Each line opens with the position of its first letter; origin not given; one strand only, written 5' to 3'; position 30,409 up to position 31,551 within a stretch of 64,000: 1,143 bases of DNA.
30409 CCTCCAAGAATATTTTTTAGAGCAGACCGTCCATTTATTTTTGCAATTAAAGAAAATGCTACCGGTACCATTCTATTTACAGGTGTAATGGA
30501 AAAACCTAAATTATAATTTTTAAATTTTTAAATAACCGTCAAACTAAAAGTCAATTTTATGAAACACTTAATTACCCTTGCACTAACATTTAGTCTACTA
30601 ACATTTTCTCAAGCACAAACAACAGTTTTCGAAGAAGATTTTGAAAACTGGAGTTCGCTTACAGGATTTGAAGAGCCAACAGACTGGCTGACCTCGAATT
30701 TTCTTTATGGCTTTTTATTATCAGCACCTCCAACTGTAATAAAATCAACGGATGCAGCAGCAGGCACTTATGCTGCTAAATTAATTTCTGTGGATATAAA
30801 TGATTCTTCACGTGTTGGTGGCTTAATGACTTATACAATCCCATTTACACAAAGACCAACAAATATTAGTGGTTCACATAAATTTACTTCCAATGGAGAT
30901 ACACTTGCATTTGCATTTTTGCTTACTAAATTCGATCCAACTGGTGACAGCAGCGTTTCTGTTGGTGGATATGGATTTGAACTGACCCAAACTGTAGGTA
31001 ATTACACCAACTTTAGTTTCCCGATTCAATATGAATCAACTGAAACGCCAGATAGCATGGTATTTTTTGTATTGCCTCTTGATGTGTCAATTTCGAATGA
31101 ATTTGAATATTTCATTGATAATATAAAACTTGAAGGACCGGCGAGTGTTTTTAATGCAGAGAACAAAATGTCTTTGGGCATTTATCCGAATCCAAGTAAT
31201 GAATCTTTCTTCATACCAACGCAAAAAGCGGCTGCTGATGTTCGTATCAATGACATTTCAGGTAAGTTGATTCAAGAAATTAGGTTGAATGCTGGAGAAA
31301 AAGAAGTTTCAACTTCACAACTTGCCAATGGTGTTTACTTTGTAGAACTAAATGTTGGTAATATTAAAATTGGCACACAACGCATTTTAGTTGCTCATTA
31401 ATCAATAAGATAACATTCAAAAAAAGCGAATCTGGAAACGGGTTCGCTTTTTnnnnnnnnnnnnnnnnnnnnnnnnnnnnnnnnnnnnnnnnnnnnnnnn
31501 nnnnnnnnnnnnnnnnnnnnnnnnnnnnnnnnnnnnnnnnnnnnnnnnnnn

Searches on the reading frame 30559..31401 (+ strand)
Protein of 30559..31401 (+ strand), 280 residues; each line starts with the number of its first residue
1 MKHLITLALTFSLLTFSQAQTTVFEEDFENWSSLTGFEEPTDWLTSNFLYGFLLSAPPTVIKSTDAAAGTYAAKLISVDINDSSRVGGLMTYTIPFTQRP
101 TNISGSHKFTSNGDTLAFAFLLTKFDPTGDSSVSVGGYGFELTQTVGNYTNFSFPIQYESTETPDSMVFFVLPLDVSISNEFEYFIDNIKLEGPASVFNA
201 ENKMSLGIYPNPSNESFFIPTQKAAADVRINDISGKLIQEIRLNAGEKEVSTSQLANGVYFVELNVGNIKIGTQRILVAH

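Call 50: search_protein_families(library=pfam, proteins=[window:30559-31401:+], max_evalue=0.00001)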
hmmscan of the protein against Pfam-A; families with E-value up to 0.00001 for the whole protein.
window:30559-31401:+ (280 aa): 1 family
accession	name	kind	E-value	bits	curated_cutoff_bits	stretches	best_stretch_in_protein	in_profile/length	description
PF18962.6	Por_Secre_tail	-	3.8e-13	50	27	1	208-275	1-72/75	Secretion system C-terminal sorting domain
